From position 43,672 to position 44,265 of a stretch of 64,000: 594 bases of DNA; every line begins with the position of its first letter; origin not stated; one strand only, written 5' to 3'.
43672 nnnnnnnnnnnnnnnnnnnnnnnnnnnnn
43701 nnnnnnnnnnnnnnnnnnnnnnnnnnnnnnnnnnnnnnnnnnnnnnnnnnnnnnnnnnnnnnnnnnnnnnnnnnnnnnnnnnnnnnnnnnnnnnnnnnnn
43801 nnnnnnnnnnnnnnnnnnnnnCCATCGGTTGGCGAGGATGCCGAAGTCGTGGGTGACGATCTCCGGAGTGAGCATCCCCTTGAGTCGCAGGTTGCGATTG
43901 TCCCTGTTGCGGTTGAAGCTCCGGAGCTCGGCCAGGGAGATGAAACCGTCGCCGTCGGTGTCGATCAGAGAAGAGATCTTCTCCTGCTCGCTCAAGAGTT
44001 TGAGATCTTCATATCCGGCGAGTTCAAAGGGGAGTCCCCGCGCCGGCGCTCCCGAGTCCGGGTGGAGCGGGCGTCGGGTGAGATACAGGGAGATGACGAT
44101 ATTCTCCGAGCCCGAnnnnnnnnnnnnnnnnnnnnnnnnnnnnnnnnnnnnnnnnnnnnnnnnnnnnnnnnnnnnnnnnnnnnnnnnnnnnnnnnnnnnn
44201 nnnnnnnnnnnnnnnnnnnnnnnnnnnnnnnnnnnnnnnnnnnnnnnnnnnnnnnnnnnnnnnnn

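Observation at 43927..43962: Canonical EF-hand calcium-binding loop inside a heptaheme c-type cytochrome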

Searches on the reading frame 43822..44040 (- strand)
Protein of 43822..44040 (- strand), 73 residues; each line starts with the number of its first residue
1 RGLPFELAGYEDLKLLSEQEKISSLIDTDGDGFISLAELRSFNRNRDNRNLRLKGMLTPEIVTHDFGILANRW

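Call 38: search_solved_structures(query=A2, max_evalue=1, show_alignments=4)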
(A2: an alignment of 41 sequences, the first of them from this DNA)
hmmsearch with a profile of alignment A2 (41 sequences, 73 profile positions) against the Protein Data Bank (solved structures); distinct sequences matched with E-value up to 1: 310 (the best 60 are shown).
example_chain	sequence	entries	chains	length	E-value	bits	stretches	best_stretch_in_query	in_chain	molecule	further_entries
28pb_A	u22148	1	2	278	3.3e-28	101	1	3-73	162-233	Cytochrome c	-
2jnx_A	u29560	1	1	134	2.1e-11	47.1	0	24-51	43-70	Calcium binding protein 2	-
1jfj_A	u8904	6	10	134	1.1e-08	38.5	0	26-47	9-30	CALCIUM-BINDING PROTEIN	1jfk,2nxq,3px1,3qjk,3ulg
2m7n_A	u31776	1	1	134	1.6e-08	37.9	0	26-47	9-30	Calcium-binding protein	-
6hcs_A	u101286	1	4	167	4.5e-07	33.2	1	24-45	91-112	Calmodulin-1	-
9kui_C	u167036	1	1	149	9.5e-07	32.2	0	14-41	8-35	Calmodulin-1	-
6daf_A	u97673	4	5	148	1e-06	32.1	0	14-41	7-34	Calmodulin-1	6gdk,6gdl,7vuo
6xxx_AAA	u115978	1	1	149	1.5e-06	31.5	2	24-44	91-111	Calmodulin-1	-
2k0j_A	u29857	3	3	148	2.7e-06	30.7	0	14-41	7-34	calmodulin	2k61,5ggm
1h4b_A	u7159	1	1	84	3.1e-06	30.6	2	26-45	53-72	POLCALCIN BET V 4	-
1y6w_A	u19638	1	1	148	3.8e-06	30.3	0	14-40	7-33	Calmodulin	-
8bd2_A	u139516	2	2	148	4.2e-06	30.1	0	14-41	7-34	Calmodulin-3 | Calmodulin-1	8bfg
4hex_A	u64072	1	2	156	4.3e-06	30.1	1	7-41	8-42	Calmodulin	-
1xfu_O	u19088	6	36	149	4.4e-06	30.1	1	14-41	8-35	Calmodulin 2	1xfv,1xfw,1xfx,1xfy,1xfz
7vmb_C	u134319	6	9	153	4.5e-06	30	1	14-41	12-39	Calmodulin-1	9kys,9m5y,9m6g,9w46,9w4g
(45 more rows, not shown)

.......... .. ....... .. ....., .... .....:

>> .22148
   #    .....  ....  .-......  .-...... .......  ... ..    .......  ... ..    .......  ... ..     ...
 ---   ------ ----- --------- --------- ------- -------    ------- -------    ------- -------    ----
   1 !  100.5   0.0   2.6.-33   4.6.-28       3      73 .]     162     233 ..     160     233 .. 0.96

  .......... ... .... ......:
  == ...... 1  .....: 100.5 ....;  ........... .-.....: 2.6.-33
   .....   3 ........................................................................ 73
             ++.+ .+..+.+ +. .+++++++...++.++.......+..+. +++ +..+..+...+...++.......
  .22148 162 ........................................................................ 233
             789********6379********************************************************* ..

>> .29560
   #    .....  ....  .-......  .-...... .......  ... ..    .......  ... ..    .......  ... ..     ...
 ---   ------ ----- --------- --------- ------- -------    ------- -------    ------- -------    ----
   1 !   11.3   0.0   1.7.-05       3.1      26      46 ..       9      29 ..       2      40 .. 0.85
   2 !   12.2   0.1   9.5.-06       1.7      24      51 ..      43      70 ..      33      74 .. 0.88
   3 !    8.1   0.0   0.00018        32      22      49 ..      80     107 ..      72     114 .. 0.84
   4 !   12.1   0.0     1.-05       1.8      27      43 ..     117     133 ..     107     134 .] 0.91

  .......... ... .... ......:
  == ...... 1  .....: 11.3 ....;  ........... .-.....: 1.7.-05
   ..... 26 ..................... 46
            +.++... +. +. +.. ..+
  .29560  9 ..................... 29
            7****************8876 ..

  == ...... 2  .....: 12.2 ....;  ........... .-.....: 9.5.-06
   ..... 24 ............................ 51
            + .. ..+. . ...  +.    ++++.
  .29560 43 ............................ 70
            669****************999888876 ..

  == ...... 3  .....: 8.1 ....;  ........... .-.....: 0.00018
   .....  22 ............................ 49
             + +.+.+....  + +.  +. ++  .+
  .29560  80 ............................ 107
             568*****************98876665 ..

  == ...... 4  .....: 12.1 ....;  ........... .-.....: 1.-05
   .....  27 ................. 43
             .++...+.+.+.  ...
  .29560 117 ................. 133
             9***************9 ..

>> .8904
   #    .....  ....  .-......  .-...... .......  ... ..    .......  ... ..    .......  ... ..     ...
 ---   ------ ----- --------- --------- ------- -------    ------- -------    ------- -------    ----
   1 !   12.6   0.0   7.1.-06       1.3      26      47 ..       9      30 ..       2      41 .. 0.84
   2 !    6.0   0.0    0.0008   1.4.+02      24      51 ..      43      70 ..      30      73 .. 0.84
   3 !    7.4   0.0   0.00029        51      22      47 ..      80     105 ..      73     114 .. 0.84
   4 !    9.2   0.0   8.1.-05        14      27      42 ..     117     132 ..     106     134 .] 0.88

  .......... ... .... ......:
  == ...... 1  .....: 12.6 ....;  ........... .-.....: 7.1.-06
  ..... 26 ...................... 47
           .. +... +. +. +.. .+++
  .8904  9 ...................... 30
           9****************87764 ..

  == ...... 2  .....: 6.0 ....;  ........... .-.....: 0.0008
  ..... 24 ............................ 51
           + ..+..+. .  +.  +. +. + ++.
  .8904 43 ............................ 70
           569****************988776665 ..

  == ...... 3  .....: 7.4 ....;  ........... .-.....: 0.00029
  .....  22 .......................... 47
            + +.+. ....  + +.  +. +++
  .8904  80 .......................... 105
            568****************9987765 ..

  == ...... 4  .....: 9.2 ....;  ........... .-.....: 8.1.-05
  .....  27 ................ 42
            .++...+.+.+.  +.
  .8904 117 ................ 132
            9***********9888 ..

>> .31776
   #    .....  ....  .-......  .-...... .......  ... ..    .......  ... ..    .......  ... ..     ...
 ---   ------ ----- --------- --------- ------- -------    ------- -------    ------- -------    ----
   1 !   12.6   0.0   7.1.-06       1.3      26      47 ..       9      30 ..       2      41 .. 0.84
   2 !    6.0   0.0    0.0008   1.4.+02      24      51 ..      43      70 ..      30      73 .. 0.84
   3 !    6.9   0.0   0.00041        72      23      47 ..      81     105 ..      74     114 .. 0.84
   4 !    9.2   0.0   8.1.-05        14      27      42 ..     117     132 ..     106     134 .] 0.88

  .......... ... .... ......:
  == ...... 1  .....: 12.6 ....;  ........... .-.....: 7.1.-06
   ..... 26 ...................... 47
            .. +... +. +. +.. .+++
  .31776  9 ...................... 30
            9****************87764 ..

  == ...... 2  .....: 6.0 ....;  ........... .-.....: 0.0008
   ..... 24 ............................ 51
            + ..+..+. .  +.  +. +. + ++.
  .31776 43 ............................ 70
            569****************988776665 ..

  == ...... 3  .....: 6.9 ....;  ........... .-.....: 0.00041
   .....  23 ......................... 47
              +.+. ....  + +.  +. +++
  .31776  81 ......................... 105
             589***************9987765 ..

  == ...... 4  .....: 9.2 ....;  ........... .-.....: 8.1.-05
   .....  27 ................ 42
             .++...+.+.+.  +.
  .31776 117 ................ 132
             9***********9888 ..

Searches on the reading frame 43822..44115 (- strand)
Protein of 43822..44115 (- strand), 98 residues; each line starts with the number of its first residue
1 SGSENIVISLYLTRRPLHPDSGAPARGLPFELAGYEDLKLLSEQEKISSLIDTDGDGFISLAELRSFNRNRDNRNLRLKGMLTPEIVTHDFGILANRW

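Call 47: predict_structure(alignment_id=A3)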
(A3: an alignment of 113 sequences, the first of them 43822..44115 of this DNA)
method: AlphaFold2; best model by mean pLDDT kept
length: 98 residues; sequences in the alignment: 113
mean_pLDDT: 80.1   pTM: 0.61
mean pLDDT of the five models: 80.1, 79.0, 77.6, 75.2, 73.4
residues with pLDDT >= 90: 22; 70-90: 55; 50-70: 14; < 50: 7
segments of 3 or more residues with pLDDT < 50: 96-98
pLDDT, mean of each block of 10 residues (from residue 1): 66 88 84 90 88 90 89 87 63 50
secondary structure, 60 per line:
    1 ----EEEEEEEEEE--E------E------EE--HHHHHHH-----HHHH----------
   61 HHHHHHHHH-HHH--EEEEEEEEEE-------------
elements in order: E5-14 H35-41 H47-50 H61-69 E76-85

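Call 49: fold_search(model_id=the predicted structure, library=pdb)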
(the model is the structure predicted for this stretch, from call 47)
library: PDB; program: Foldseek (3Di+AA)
matches with E <= 10: 25; with E <= 0.001: 0
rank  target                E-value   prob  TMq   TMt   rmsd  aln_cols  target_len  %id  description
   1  2z2l_A                5.2e-01  0.18  0.31  0.22  10.0       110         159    7  Penicillin-Binding Protein 2X (PBP2X) from Streptococcus pneumoniae (released 2007-09-04)
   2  5oau                  1.2e+00  0.13  0.32  0.08   9.8       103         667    8  Penicillin-Binding Protein 2X (PBP2X) from Streptococcus pneumoniae (released 2018-05-30)
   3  7u1t_A                1.4e+00  0.02  0.13  0.09  13.7        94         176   15  EBNA1 DNA binding domain (401-641) binds to half Dyad Symmetry element (released 2023-02-22)
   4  9cuy_m                2.4e+00  0.01  0.14  0.11  14.7       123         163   12  Bacteriophage PhiTE extended baseplate (released 2025-04-16)
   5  7u1t_D                3.0e+00  0.02  0.17  0.12  11.4        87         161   14  EBNA1 DNA binding domain (401-641) binds to half Dyad Symmetry element (released 2023-02-22)
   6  1uew_MODEL_1_A        3.6e+00  0.03  0.24  0.22  16.4       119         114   12  Solution Structure of The forth PDZ Domain of Human Atrophin-1 Interacting Protein 1 (KIAA0705 Protein) (released 2003-11-22)
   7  9lqe_G                3.9e+00  0.03  0.25  0.22  11.7        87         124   11  Crystal structure of SAM lyase in complex with SAH (released 2025-11-26)
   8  1wz7_B                4.1e+00  0.02  0.17  0.17  12.6        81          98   11  Crystal structure of enhancer of rudimentary homologue (ERH) (released 2005-05-03)
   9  7sut_A                4.4e+00  0.06  0.24  0.29   9.6        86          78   14  Light harvesting phycobiliprotein HaPE645 from the cryptophyte Hemiselmis andersenii CCMP644 (released 2023-10-25)
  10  5wku_C                5.0e+00  0.02  0.22  0.08  11.5       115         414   11  Structure of an acid sensing ion channel in a resting state with barium (released 2018-03-14)
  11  9lqd                  6.6e+00  0.02  0.26  0.22  11.6        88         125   11  Crystal structure of SAM lyase (released 2025-11-26)
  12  4fvj_A                7.0e+00  0.01  0.22  0.20  18.5       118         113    7  SPFH domain of the mouse stomatin (Crystal form 2) (released 2012-08-15)
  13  1ft8_A                7.0e+00  0.01  0.19  0.12   8.0       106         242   10  CRYSTAL STRUCTURE OF THE RNA-BINDING DOMAIN OF THE MRNA EXPORT FACTOR TAP (released 2000-12-11)
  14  7bt6_g                7.5e+00  0.04  0.21  0.19  12.3        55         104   14  Cryo-EM structure of pre-60S ribosome from Saccharomyces cerevisiae rpl4delta63-87 strain at 3.12 Angstroms resolution (released 2020-10-28)
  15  2dnm_MODEL_1_A        7.5e+00  0.02  0.18  0.17   9.1        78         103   14  Solution structure of RNA binding domain in SRp46 splicing factor (released 2006-10-26)
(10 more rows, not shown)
